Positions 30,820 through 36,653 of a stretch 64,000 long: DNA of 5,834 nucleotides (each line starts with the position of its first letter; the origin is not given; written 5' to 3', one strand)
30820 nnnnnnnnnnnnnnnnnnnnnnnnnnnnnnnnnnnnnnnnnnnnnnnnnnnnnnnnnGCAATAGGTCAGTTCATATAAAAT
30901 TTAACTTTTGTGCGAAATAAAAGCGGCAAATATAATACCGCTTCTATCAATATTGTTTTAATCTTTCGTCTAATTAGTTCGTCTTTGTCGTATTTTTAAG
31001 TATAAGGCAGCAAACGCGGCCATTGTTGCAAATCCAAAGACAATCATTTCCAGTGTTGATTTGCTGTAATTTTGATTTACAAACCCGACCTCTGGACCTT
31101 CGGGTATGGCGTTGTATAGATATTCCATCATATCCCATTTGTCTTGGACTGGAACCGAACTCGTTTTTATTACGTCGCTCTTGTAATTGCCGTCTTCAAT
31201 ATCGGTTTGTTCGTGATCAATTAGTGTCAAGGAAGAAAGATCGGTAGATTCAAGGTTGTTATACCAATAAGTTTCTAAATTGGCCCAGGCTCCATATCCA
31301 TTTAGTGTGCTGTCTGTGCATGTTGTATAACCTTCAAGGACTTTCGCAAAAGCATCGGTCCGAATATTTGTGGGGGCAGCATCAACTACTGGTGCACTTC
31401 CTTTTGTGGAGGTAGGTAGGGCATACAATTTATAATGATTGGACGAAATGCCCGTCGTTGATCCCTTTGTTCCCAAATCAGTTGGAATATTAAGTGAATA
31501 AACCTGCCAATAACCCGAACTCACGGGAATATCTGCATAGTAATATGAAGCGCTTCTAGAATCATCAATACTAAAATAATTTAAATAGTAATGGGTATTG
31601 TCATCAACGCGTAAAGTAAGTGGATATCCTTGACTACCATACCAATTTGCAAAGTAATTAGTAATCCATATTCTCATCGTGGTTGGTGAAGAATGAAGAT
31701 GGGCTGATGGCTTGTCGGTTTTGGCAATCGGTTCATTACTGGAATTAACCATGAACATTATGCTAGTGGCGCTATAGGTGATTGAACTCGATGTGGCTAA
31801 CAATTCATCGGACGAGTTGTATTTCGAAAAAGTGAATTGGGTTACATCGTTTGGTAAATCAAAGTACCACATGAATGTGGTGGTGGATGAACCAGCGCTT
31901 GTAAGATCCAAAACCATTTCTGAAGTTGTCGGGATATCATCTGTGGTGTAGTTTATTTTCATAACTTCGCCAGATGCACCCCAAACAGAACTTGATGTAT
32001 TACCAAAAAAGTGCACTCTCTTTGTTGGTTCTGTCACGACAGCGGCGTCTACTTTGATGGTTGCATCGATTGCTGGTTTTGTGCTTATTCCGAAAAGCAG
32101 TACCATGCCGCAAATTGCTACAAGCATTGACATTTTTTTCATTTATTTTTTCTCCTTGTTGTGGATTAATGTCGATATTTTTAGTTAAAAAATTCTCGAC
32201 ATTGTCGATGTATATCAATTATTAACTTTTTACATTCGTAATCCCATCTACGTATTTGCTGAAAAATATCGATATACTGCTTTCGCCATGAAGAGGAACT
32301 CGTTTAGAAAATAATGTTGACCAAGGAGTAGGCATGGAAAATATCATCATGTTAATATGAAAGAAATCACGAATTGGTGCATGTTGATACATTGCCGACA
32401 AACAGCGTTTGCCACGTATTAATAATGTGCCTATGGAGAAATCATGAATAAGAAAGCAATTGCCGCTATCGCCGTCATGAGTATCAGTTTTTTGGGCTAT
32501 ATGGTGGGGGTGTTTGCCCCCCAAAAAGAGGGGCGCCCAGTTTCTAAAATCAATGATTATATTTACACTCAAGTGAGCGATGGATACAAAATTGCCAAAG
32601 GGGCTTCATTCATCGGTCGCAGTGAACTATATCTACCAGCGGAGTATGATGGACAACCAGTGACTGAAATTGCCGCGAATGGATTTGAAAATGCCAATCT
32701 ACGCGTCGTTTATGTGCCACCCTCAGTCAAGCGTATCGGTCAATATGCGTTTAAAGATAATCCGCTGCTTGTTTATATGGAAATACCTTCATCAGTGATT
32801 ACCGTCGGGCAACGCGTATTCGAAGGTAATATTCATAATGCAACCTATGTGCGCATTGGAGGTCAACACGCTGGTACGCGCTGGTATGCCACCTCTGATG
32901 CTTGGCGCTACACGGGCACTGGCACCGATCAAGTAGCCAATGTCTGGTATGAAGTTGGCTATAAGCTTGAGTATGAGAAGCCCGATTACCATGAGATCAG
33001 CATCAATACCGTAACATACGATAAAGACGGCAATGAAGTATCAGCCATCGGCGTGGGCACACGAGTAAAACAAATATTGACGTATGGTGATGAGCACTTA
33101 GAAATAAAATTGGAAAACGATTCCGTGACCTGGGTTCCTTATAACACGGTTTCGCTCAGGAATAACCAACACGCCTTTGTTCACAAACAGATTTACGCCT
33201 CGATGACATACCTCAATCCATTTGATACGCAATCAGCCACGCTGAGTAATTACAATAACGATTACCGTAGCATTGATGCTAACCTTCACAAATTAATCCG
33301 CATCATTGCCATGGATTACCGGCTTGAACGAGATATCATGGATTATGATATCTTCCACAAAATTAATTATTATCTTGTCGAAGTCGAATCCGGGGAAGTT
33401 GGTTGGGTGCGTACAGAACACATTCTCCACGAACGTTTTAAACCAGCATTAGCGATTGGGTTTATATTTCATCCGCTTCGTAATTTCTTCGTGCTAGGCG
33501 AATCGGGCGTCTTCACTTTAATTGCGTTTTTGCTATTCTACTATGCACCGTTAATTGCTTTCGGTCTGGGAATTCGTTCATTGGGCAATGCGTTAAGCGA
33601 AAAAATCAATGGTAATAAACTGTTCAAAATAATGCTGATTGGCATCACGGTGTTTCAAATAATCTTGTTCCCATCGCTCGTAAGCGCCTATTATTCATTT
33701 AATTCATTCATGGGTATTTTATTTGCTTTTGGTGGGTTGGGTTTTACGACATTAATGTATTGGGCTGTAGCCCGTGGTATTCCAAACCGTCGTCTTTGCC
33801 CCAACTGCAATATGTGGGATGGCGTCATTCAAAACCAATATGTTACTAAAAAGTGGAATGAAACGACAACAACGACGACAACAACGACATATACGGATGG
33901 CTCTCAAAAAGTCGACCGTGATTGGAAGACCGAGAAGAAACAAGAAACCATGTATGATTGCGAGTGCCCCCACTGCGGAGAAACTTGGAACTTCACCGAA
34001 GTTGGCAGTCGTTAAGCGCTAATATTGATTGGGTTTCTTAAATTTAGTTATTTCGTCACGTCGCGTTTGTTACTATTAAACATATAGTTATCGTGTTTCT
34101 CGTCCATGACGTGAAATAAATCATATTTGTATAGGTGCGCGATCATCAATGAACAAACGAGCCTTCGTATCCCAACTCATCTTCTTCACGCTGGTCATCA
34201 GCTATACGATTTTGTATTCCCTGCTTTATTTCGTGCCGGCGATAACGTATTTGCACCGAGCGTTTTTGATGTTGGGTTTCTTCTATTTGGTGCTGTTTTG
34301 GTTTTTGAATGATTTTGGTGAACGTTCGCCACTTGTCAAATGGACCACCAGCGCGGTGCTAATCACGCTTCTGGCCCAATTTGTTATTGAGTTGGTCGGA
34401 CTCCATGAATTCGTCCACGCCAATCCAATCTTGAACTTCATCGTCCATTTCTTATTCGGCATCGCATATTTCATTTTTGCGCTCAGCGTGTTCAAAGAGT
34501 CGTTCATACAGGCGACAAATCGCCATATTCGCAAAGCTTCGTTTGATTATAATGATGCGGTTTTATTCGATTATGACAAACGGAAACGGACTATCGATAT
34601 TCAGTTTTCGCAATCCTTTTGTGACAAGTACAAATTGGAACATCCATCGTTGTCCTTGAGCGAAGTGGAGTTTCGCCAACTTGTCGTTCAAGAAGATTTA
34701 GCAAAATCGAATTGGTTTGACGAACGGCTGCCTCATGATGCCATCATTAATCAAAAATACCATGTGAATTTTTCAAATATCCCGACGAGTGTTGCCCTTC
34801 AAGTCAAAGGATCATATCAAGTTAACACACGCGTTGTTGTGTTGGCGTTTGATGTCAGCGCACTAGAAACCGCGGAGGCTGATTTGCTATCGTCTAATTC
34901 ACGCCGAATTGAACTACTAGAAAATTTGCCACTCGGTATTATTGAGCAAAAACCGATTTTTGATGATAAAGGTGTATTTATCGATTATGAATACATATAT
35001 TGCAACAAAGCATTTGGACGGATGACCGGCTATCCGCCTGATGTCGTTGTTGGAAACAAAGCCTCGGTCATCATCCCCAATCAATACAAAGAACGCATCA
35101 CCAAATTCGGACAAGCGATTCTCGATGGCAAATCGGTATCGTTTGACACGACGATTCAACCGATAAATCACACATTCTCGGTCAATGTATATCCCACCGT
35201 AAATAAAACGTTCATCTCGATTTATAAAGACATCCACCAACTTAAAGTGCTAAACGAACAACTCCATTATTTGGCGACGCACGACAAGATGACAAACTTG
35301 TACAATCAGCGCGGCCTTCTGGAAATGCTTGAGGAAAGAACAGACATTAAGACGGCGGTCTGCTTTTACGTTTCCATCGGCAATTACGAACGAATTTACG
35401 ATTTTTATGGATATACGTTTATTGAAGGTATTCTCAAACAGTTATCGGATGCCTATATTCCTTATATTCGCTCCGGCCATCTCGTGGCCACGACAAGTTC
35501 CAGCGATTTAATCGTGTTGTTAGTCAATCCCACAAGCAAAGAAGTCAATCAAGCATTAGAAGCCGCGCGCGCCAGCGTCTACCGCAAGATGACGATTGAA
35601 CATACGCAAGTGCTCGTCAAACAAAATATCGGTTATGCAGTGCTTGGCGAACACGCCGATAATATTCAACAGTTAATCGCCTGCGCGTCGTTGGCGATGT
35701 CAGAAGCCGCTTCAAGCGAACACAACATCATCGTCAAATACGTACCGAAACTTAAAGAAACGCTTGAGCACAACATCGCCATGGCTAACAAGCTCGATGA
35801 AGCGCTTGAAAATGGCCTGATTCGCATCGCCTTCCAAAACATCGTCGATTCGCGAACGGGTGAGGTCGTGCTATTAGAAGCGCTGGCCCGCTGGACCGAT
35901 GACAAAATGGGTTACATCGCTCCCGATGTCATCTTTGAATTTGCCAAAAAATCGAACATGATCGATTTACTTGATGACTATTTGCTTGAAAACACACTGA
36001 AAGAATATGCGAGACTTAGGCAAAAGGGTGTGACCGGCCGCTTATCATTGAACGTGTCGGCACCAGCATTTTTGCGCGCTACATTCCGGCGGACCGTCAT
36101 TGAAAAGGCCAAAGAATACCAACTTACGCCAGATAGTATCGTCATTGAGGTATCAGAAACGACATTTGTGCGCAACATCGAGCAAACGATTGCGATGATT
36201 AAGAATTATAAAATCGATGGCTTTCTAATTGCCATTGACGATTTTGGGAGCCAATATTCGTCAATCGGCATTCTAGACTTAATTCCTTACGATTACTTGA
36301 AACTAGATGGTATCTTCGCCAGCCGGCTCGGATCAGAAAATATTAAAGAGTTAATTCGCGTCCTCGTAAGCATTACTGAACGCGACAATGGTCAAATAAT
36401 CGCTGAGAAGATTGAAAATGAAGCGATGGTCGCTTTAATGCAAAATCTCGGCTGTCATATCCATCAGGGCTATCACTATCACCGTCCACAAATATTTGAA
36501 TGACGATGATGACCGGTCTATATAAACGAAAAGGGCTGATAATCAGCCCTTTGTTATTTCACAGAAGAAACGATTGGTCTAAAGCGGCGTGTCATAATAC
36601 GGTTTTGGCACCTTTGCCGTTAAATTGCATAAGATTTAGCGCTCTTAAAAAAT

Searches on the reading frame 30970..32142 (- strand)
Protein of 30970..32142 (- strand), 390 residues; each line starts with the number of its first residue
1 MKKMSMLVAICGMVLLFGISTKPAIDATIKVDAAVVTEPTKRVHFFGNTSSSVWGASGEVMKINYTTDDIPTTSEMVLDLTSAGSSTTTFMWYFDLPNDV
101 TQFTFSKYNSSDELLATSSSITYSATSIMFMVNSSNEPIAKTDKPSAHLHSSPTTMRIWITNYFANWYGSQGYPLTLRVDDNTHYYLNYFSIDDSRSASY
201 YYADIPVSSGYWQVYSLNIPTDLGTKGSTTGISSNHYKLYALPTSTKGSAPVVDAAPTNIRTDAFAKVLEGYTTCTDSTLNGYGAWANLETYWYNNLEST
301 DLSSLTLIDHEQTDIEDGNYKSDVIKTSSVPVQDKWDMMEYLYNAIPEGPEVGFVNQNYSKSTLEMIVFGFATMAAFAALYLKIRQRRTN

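Call 3: search_protein_families(library=pfam, proteins=[window:30970-32142:-], max_evalue=0.1)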
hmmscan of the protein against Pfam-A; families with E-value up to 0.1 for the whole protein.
window:30970-32142:- (390 aa): 0 families

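Call 4: search_protein_families(library=ncbifam, proteins=[window:30970-32142:-], max_evalue=0.1)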
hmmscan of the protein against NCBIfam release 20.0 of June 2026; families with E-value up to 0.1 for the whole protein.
window:30970-32142:- (390 aa): 0 families

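Call 75: search_solved_structures(query=window:30970-32142:-, max_evalue=10)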
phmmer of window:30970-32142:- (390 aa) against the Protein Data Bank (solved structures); distinct sequences matched with E-value up to 10: 2.
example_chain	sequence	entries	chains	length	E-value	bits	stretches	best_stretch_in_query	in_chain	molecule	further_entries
4ypg_B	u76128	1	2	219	0.038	16.3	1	159-229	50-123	Sifalimumab heavy chain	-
8vq8_A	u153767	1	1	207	0.36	13.1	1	170-214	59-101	T cell receptor - LCK1-1 TRAV6-5 alpha chain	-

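Call 77: find_homologous_proteins(query=window:30970-32142:-, max_evalue=0.001)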
Query window:30970-32142:- (390 aa): 5 proteins with E <= 0.001 among 4749 candidates.
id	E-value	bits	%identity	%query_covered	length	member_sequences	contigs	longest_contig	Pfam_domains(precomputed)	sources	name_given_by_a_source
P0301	2.3e-258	874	100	100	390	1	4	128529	-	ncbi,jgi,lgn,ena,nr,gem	ncbi:MAG TPA: hypothetical protein PK340_02525 [Bacilli bacterium]|nr:hypothetical protein [Bacilli 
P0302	1.9e-191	654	75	100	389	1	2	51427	-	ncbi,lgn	-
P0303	1.1e-133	464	55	100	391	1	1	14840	-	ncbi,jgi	ncbi:MAG: hypothetical protein WC399_03935 [Bacilli bacterium]|jgi:hypothetical protein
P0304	6.1e-84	300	54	67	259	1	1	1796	-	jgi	jgi:hypothetical protein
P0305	6.9e-7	47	26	79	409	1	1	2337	-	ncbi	-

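Call 78: find_encoding_contigs(protein=P0303, flank=10000, max_places=2)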
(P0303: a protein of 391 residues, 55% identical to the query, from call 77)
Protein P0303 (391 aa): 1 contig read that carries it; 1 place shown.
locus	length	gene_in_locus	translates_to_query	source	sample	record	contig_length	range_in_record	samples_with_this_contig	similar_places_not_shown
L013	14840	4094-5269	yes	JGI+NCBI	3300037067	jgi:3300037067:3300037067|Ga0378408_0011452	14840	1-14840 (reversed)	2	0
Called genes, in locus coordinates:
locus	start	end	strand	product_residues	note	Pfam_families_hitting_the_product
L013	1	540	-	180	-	PF00009:GTP_EFTU (faint), PF01926:MMR_HSR1, PF02421:FeoB_N, PF09439:SRPRB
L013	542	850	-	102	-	PF04023:FeoA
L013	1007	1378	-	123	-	PF01325:Fe_dep_repress (weak), PF02742:Fe_dep_repr_C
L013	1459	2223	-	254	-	PF14808:TMEM164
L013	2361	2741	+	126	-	PF08818:DUF1801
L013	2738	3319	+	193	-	PF28474:DUF8412, PF13376:OmdA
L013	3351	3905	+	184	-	PF04138:GtrA_DPMS_TM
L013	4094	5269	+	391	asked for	-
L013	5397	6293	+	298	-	PF02311:AraC_binding (weak), PF07883:Cupin_2, PF00165:HTH_AraC (weak), PF12833:HTH_18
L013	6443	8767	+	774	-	PF09479:Flg_new, PF16738:CBM26 (faint)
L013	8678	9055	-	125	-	-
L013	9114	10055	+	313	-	PF00245:Alk_phosphatase, PF01676:Metalloenzyme (weak)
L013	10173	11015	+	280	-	PF00932:LTD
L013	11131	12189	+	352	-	PF00871:Acetate_kinase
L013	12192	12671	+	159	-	PF01035:DNA_binding_1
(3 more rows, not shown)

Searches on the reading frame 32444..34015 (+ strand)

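Call 3: search_protein_families(library=pfam, proteins=[window:32444-34015:+], max_evalue=0.1)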
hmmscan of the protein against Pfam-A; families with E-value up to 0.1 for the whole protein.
window:32444-34015:+ (523 aa): 2 families
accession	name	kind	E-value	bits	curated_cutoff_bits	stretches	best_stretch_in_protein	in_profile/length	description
PF13306.12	LRR_5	-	5.8e-08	33.1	27.7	1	74-129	1-56/127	BspA type Leucine rich repeat region (6 copies)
PF21817.3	CapR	-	0.0083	16.7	24.2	1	492-521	18-48/67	CapR homology domain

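Call 4: search_protein_families(library=ncbifam, proteins=[window:32444-34015:+], max_evalue=0.1)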
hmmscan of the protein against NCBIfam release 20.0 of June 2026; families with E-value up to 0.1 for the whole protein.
window:32444-34015:+ (523 aa): 2 families
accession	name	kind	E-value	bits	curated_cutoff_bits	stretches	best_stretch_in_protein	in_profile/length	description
NF047961.1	adhesin_HupY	equivalog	4.9e-05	21.6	1250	1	82-129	229-276/978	leucine-rich repeat adhesin HupY/LrrG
TIGR04211.1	SH3_and_anchor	equivalog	0.036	13.7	65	0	200-272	22-97/198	TIGR04211 family SH3 domain-containing protein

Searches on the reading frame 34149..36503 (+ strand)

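Call 16: search_protein_families(library=pfam, proteins=[window:34149-36503:+], max_evalue=0.001)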
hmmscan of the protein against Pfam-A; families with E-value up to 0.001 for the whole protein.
window:34149-36503:+ (784 aa): 4 families
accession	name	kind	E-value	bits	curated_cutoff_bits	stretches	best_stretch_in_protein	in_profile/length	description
PF00563.25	EAL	-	2.7e-50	171.4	31.3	1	547-780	2-236/236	EAL domain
PF00990.26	GGDEF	-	1.9e-15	57.4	23.8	1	376-524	1-158/161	Diguanylate cyclase, GGDEF domain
PF13426.13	PAS_9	-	1.2e-05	25.9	27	1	279-362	10-101/103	PAS domain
PF13188.13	PAS_8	-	9.2e-05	22.7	21.8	1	256-309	6-47/65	PAS domain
